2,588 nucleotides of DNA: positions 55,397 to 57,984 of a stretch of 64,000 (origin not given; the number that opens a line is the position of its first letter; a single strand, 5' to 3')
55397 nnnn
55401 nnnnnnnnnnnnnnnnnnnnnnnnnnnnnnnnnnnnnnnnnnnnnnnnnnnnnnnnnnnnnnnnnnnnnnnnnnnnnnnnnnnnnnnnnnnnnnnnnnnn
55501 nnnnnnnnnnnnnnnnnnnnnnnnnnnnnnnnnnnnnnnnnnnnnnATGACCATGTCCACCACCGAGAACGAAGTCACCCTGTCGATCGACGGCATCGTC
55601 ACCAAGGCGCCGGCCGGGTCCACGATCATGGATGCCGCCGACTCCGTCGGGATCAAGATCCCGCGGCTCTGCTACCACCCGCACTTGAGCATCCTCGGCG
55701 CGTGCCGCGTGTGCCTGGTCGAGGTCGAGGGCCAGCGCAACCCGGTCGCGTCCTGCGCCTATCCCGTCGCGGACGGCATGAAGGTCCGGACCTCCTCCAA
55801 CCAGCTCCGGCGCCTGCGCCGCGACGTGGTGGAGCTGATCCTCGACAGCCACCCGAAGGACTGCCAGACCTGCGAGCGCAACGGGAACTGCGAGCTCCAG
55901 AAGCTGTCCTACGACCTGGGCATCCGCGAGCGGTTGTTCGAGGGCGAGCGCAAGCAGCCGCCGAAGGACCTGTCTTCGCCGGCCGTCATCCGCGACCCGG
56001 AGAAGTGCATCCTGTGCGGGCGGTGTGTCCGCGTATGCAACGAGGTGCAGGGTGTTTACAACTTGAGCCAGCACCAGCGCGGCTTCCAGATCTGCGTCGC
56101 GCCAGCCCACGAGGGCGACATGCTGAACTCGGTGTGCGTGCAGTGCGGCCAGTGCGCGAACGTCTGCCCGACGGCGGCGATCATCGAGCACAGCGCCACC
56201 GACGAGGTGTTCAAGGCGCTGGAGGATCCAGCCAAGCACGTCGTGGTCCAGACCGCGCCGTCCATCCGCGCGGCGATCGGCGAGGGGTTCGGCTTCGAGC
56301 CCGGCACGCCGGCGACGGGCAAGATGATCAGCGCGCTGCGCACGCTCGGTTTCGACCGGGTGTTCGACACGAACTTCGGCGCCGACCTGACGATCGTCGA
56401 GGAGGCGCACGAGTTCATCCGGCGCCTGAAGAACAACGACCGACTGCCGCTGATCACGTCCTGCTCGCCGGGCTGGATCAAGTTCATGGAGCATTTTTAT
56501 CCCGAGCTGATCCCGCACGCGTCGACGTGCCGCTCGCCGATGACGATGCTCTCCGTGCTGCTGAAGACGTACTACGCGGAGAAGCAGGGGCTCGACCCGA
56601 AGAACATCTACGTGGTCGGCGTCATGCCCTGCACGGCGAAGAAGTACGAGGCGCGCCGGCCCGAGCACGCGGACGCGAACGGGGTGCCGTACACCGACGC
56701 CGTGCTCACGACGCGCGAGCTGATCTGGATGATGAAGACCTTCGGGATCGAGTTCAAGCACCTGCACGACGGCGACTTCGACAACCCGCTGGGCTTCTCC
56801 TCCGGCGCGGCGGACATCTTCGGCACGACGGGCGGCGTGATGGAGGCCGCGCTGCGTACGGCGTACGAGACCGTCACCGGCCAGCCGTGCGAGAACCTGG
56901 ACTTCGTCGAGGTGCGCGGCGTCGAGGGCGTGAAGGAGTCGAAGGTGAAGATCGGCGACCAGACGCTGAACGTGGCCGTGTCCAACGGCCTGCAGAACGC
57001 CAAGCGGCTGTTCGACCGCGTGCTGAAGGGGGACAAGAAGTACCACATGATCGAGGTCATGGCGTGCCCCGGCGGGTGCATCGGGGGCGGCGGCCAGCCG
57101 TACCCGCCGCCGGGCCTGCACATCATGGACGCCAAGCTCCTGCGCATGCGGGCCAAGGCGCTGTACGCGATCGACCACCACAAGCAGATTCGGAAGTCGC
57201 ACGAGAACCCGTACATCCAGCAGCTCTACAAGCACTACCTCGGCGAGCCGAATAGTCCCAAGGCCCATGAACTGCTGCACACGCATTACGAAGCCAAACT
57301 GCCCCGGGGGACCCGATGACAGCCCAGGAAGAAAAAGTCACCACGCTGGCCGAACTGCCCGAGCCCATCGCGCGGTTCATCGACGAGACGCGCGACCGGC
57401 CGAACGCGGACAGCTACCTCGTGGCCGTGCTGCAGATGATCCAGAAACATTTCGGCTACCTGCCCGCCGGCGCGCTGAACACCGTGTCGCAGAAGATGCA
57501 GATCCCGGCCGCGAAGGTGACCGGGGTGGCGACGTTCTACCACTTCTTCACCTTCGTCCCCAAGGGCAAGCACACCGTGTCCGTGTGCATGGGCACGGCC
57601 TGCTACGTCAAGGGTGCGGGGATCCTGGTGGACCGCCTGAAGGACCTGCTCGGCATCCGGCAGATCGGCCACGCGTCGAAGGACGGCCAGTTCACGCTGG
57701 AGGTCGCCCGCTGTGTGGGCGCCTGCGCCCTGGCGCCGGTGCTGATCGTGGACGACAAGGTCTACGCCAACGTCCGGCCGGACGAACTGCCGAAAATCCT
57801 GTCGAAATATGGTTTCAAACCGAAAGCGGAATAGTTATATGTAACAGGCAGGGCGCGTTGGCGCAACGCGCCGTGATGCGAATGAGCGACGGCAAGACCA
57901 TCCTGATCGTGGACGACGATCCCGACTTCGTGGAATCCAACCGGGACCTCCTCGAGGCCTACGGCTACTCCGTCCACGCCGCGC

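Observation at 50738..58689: Rex-controlled operon in which a Cache sensor kinase and two receiver-only response regulators bracket the structural genes of a trimeric [FeFe] hydrogenase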

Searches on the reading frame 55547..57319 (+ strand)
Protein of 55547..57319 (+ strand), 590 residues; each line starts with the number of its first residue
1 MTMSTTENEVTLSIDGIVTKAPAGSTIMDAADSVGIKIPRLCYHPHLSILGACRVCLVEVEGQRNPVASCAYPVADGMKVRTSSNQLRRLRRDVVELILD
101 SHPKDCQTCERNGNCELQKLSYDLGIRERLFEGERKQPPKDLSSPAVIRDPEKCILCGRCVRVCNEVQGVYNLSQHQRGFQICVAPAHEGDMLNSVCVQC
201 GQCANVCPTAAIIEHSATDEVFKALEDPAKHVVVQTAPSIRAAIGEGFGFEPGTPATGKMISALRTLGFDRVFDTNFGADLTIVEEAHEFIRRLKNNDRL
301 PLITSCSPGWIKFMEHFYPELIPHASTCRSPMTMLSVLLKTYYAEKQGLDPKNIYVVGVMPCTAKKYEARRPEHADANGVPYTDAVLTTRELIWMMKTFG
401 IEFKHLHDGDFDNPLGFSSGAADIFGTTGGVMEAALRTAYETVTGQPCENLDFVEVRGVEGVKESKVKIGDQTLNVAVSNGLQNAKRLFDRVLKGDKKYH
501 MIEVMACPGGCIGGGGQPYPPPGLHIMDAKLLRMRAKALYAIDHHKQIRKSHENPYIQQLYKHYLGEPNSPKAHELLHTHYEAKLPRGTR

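Call 6: search_protein_families(library=pfam, proteins=[window:55547-57319:+], max_evalue=0.01)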
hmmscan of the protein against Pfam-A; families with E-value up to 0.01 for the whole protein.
window:55547-57319:+ (590 aa): 19 families
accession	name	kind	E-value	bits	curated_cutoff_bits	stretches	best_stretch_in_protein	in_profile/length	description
PF02906.19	Fe_hyd_lg_C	-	2.7e-96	322.4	22.1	1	230-515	1-245/245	Iron only hydrogenase large subunit, C-terminal domain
PF02256.22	Fe_hyd_SSU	-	2.6e-24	85.5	24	1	530-583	2-55/56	Iron hydrogenase small subunit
PF13510.11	Fer2_4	-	1.3e-22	80.1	22.8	1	8-84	2-81/82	2Fe-2S iron-sulfur cluster binding domain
PF10588.14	NADH-G_4Fe-4S_3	-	1e-17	63.8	27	1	91-128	1-38/40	NADH-ubiquinone oxidoreductase-G iron-sulfur binding region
PF00037.32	Fer4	-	2.2e-09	37.2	21.1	2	196-212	7-23/24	4Fe-4S binding domain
PF13237.11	Fer4_10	-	7.6e-08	32.6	25.5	2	147-166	2-23/53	4Fe-4S dicluster domain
PF12838.12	Fer4_7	-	2.5e-07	31.5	27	1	153-211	1-52/52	4Fe-4S dicluster domain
PF22117.2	Fer4_Nqo3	-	4.6e-06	27.2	27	1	145-212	2-66/67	NADH-quinone oxidoreductase subunit 3, ferredoxin-like domain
PF12837.12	Fer4_6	-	5.8e-06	26.4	25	2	149-165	4-20/24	4Fe-4S binding domain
PF13187.11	Fer4_9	-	1e-05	25.9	27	1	153-212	1-52/52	4Fe-4S dicluster domain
PF25160.1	LdpA_Fe-S-bd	-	7.3e-05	22.9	27.6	0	181-216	11-47/49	LdpA Fe-S cluster-binding domain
PF12797.12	Fer4_2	-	0.00011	22.3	24.5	1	146-165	2-21/22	4Fe-4S binding domain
PF13484.11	Fer4_16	-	0.00028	22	30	1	197-215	2-20/66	4Fe-4S double cluster binding domain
PF14697.11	Fer4_21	-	0.0003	21.3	35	1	150-213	4-57/59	4Fe-4S dicluster domain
PF13183.11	Fer4_8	-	0.0013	19.7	27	1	152-209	3-66/68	4Fe-4S dicluster domain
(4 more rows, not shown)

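Call 46: search_solved_structures(query=window:55547-57319:+, max_evalue=1e-30, show_alignments=3)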
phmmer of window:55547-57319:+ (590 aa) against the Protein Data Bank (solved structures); distinct sequences matched with E-value up to 1e-30: 77 (the best 60 are shown).
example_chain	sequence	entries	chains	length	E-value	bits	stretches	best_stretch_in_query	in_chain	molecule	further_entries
8a6t_A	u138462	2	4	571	7.3e-180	602.7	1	8-584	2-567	Electron bifurcating hydrogenase subunit HydA1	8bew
7q4v_A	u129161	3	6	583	1.6e-177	595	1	9-584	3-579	Iron hydrogenase HydA1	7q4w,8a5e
9rj9_A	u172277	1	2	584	3.6e-143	481.5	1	11-582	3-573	Iron hydrogenase 1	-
4xdd_A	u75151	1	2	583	1.3e-142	479.8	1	11-582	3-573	Iron hydrogenase 1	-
4xdc_A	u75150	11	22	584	1.3e-142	479.7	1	11-582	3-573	Iron hydrogenase 1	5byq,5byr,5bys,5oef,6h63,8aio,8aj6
8cjy_A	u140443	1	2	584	1.8e-142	479.3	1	11-582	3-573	Iron hydrogenase 1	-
1c4a_A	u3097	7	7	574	2.1e-142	479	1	11-582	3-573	PROTEIN (FE-ONLY HYDROGENASE) | PROTEIN (PERIPLASMIC HYDROGENASE 1) | Iron hydrogenase 1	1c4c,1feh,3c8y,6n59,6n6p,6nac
6gm8_A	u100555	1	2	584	3.3e-142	478.4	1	11-582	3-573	Iron hydrogenase 1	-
6gm0_A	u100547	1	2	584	3.3e-142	478.4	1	11-582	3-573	Iron hydrogenase 1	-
6gm2_A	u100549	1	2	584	3.3e-142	478.4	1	11-582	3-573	Iron hydrogenase 1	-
6yf4_A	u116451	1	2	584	3.3e-142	478.4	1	11-582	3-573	Iron hydrogenase 1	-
6gm4_A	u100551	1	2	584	3.3e-142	478.4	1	11-582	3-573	Iron hydrogenase 1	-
9rjo_A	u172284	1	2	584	3.4e-142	478.3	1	11-582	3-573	Iron hydrogenase 1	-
7qhf_A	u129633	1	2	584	8.6e-142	477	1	11-582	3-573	Iron hydrogenase 1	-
6gm1_A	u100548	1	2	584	8.6e-142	477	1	11-582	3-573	Iron hydrogenase 1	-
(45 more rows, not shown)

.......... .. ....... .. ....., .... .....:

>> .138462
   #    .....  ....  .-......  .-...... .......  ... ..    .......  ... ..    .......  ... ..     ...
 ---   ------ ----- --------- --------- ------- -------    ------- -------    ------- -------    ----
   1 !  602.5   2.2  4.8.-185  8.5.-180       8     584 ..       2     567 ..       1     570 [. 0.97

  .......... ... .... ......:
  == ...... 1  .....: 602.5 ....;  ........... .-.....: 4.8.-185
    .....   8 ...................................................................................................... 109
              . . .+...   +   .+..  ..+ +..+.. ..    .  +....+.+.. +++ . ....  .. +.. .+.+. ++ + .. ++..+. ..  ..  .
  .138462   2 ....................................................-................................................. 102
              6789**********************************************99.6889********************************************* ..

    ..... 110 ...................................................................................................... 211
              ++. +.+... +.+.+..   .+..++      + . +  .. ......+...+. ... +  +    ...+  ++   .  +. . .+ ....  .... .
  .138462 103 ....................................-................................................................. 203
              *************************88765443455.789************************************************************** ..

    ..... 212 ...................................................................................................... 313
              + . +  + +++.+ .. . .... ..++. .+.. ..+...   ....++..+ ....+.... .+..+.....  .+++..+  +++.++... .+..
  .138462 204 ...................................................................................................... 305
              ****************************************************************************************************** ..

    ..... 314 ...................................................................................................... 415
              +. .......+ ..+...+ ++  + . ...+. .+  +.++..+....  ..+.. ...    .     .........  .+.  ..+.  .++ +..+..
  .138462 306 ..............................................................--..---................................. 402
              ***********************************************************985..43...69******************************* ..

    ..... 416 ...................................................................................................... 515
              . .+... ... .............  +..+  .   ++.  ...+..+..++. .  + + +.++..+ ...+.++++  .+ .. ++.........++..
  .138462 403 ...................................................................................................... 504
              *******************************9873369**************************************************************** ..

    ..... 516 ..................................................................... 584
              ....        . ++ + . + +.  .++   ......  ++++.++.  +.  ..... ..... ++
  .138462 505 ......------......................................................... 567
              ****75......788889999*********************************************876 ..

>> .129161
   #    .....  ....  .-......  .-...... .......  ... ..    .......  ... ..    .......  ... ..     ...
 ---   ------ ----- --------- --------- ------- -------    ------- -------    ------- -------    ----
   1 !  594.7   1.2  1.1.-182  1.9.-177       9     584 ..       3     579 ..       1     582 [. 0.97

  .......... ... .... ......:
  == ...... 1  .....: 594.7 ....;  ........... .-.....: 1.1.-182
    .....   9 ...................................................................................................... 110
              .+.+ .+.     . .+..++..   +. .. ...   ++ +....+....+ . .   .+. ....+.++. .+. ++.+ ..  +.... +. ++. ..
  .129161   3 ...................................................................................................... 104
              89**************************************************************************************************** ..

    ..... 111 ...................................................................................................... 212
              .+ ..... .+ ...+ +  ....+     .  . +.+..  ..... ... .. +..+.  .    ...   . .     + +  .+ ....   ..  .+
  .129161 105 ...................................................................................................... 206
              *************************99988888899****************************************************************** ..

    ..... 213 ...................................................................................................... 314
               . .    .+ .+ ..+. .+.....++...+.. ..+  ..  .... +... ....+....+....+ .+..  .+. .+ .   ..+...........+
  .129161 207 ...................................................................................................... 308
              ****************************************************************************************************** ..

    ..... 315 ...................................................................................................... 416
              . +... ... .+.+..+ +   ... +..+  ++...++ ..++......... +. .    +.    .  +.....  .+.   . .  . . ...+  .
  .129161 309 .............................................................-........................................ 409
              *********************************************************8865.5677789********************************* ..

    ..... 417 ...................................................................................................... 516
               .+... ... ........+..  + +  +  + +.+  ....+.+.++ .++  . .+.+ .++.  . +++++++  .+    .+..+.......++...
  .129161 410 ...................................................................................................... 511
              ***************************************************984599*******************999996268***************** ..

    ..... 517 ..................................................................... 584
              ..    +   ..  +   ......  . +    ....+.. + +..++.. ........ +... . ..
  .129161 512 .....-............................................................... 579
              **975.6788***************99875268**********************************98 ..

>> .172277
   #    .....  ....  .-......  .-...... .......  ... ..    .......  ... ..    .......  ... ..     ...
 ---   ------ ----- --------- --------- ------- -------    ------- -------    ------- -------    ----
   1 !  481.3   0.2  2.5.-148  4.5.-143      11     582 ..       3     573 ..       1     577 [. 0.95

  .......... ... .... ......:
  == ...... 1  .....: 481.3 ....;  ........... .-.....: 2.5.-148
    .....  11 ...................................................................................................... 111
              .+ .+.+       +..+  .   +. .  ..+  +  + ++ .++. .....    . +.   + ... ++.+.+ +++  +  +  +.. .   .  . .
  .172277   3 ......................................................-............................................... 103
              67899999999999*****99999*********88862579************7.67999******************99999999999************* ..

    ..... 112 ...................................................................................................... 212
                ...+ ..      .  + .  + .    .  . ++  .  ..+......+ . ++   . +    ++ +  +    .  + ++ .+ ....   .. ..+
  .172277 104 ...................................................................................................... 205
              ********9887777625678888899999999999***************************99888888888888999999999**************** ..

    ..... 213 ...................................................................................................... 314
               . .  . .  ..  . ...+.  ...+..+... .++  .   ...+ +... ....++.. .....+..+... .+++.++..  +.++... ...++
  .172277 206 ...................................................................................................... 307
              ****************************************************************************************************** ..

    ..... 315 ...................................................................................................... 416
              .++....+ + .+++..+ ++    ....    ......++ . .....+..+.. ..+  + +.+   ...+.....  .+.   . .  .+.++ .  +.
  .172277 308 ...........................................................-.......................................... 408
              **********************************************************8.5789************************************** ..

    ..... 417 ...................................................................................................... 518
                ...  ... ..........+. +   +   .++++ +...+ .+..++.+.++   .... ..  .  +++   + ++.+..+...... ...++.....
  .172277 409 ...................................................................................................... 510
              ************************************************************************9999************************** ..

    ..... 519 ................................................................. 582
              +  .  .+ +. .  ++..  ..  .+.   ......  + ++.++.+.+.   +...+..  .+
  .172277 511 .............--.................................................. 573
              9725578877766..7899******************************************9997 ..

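Call 62: search_protein_families(library=ncbifam, proteins=[window:55547-57319:+], max_evalue=1e-10)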
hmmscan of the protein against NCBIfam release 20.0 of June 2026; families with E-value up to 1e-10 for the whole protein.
window:55547-57319:+ (590 aa): 9 families
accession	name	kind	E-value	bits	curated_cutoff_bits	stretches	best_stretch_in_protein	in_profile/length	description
NF040763.1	FeFe_hydrog_A6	exception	4.4e-257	854.1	765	1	10-584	1-571/571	NADH-dependent [FeFe] hydrogenase, group A6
NF040762.1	Hydr_FeFe_Clost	exception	4.2e-178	593.6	900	1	11-582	2-572/572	ferredoxin hydrogenase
TIGR02512.1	FeFe_hydrog_A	subfamily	1.6e-154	514.3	405.95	1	147-518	2-373/375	[FeFe] hydrogenase, group A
TIGR04105.1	FeFe_hydrog_B1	subfamily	5.3e-55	186.9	450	1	150-464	140-428/462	monomeric [FeFe] hydrogenase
TIGR01973.1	NuoG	equivalog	1.8e-53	182.3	470.05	1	13-215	2-201/606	NADH-quinone oxidoreductase subunit NuoG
NF005745.0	PRK07569.1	equivalog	6.9e-53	179.4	333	1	10-218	4-213/238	bidirectional hydrogenase complex protein HoxU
NF005895.0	PRK07860.1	equivalog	3.6e-45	154.3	802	1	4-212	12-220/811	NADH-quinone oxidoreductase subunit G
NF006305.0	PRK08493.1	equivalog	2.2e-35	122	591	1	10-181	2-170/819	NADH-quinone oxidoreductase subunit G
NF009454.0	PRK12814.1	equivalog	4.9e-28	97.9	916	1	8-109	2-104/657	putative NADPH-dependent glutamate synthase small subunit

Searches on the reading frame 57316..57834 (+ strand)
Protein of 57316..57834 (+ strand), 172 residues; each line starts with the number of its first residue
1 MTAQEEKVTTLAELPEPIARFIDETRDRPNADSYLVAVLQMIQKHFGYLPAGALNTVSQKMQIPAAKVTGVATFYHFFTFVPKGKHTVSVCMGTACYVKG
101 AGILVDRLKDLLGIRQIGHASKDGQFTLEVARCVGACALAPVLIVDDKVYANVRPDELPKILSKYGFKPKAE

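Call 6: search_protein_families(library=pfam, proteins=[window:57316-57834:+], max_evalue=0.01)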
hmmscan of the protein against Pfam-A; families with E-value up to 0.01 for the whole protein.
window:57316-57834:+ (172 aa): 1 family
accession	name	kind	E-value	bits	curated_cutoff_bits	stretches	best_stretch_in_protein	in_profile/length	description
PF01257.25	2Fe-2S_thioredx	-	3.8e-45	153.7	24.8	1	27-165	7-144/145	Thioredoxin-like [2Fe-2S] ferredoxin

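Call 62: search_protein_families(library=ncbifam, proteins=[window:57316-57834:+], max_evalue=1e-10)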
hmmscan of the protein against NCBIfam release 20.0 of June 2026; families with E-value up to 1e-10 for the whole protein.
window:57316-57834:+ (172 aa): 9 families
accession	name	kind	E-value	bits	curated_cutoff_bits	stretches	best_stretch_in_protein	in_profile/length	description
NF005747.0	PRK07571.1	equivalog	3.4e-43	147.3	224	1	22-160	25-163/173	bidirectional hydrogenase complex protein HoxE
NF005722.0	PRK07539.1-2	equivalog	1.3e-38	132.5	141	1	24-165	16-156/157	NADH-quinone oxidoreductase subunit NuoE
NF004638.0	PRK05988.1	equivalog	4.2e-34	117.6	198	1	17-164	13-156/159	formate dehydrogenase subunit gamma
TIGR01958.1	nuoE_fam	subfamily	3.6e-33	114.8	142.4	1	32-165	15-147/148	NADH-quinone oxidoreductase subunit NuoE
NF005725.0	PRK07539.1-5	equivalog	3.3e-28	98.5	220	1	32-165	38-171/174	NADH-quinone oxidoreductase subunit NuoE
NF005721.0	PRK07539.1-1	equivalog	9.4e-28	97.3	308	1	29-162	42-174/292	NADH-quinone oxidoreductase subunit NuoE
NF005723.0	PRK07539.1-3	equivalog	6.6e-25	87.8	226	1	32-157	23-148/158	NADH-quinone oxidoreductase subunit NuoE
NF005724.0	PRK07539.1-4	equivalog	5.3e-24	85.4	280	1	32-165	39-172/240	NADH-quinone oxidoreductase subunit NuoE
NF009040.0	PRK12373.1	equivalog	3.5e-17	63.2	514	1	32-165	36-169/400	NADH-quinone oxidoreductase subunit E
